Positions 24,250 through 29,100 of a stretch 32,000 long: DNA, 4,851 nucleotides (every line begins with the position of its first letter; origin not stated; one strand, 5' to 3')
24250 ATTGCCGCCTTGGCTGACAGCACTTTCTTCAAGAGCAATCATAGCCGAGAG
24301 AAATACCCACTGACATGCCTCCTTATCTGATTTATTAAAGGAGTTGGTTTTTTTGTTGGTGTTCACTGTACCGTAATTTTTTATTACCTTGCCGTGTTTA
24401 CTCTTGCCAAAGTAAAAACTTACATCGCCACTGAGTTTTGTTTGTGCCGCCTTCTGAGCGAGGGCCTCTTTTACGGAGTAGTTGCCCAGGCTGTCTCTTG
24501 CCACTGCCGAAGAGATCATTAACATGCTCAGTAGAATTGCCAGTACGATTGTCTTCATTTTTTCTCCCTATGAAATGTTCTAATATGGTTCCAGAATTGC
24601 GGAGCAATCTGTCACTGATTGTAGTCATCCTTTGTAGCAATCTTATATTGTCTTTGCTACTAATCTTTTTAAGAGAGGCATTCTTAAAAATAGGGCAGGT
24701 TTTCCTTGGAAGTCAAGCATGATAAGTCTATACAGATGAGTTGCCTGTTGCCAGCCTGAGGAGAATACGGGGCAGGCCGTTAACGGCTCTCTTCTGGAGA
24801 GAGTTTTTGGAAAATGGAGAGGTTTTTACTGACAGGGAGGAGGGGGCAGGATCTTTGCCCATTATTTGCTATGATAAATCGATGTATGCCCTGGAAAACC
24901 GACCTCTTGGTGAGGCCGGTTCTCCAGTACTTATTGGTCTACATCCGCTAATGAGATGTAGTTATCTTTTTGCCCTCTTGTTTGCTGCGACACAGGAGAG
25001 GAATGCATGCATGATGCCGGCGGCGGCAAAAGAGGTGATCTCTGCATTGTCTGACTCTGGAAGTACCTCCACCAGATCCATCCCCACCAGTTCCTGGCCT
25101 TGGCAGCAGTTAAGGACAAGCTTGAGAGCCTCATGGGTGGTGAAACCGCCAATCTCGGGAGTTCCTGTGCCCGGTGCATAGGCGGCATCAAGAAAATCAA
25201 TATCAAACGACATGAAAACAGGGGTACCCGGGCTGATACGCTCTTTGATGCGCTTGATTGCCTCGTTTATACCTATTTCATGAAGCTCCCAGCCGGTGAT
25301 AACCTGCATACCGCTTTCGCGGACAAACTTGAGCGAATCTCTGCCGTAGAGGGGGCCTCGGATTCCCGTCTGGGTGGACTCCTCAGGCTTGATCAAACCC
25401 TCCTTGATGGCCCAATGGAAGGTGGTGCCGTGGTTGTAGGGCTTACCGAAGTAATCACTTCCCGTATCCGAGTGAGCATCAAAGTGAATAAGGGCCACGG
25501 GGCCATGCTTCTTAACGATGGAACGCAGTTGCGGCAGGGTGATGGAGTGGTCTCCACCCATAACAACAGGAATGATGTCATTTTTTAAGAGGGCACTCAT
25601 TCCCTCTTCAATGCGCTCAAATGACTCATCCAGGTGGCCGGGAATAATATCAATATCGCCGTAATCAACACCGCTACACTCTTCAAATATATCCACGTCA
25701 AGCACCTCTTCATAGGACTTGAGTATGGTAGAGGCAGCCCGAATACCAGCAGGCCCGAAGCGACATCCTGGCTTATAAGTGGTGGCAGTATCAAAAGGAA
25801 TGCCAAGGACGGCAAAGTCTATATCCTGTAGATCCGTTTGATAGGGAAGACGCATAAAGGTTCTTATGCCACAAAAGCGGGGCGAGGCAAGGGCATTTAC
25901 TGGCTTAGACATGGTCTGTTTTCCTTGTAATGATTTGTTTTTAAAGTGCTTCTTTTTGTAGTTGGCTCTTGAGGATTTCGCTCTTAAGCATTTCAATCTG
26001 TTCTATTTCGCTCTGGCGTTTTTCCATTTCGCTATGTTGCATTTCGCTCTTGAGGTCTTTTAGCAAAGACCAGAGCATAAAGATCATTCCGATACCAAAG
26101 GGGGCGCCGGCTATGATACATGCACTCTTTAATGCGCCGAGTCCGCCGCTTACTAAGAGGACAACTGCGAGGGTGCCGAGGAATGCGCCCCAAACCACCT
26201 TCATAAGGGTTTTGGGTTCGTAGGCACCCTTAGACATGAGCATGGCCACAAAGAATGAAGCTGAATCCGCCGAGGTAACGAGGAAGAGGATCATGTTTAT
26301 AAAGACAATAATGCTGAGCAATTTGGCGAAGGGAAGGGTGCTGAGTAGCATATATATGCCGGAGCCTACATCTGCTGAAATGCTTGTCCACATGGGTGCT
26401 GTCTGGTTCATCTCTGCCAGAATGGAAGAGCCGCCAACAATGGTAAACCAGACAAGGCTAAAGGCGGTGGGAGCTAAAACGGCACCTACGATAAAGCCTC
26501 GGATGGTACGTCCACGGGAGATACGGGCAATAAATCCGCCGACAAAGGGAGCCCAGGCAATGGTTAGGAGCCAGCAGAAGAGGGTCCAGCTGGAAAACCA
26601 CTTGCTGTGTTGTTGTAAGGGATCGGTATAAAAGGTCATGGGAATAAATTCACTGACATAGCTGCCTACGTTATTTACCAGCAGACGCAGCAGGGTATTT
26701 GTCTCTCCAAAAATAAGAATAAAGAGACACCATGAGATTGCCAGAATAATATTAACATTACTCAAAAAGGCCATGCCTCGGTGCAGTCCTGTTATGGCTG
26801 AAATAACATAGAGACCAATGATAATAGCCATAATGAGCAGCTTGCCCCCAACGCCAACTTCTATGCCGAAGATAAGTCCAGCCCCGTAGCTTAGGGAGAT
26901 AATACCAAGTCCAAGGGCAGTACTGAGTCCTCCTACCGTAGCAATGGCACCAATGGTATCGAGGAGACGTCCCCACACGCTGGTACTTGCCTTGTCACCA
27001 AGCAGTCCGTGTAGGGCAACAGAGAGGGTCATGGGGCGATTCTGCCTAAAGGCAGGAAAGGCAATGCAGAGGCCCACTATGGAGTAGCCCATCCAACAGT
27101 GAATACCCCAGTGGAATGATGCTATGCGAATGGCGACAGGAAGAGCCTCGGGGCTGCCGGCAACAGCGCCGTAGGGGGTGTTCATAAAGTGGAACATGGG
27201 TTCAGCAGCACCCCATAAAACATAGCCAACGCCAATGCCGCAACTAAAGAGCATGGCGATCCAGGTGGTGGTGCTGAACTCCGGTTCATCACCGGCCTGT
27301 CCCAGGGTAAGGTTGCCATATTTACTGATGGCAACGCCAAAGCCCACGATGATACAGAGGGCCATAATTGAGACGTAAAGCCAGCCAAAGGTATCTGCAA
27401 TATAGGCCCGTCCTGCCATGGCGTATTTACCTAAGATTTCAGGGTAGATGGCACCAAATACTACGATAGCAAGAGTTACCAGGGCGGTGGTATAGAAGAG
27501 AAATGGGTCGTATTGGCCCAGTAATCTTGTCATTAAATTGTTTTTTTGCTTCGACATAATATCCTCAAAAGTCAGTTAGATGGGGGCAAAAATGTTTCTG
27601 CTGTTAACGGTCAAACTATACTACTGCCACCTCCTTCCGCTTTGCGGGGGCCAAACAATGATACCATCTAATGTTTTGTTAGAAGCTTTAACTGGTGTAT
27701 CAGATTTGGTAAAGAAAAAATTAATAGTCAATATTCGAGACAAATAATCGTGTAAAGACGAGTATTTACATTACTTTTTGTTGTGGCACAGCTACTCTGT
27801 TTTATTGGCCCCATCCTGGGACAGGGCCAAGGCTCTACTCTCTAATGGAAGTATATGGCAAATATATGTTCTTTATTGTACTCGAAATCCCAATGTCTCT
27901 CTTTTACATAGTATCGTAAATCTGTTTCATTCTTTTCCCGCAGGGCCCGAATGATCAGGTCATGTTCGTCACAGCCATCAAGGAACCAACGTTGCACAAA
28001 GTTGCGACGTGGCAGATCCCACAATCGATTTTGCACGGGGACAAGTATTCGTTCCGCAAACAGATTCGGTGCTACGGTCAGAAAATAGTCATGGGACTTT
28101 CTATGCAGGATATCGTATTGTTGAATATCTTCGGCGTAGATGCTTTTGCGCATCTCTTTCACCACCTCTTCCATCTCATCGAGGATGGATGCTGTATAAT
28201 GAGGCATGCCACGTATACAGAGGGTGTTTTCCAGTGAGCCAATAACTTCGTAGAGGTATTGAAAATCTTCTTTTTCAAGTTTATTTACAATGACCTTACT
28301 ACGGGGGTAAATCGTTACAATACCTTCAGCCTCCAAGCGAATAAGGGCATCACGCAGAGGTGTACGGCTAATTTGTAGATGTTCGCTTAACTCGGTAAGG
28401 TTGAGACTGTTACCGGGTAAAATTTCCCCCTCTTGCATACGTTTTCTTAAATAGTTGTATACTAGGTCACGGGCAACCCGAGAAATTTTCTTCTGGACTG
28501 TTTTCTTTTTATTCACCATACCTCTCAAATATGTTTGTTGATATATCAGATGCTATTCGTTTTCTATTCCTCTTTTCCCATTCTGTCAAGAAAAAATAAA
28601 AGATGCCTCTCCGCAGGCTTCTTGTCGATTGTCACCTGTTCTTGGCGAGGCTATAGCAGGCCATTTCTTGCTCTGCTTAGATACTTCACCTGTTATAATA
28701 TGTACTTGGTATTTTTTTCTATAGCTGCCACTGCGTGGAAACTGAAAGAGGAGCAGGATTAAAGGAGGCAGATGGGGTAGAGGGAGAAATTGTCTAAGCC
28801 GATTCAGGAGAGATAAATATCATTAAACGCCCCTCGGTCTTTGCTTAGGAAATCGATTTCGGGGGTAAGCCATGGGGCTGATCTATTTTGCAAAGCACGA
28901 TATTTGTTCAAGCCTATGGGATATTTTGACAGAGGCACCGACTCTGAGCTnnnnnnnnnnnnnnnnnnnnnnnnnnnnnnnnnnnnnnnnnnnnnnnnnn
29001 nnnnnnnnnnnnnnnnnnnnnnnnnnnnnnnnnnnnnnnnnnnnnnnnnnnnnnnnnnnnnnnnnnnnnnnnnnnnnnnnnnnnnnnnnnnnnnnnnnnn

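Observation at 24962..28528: GntR-BCCT-ureohydrolase module: transporter-coupled hydrolysis of a guanidino compound, adjacent to the DAP operon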

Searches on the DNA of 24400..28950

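Call 84: search_rna_families(source=window, start=24400, end=28950, threshold=evalue, max_evalue=1)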
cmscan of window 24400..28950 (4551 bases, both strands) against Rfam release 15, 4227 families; matches with E-value up to 1: 0.
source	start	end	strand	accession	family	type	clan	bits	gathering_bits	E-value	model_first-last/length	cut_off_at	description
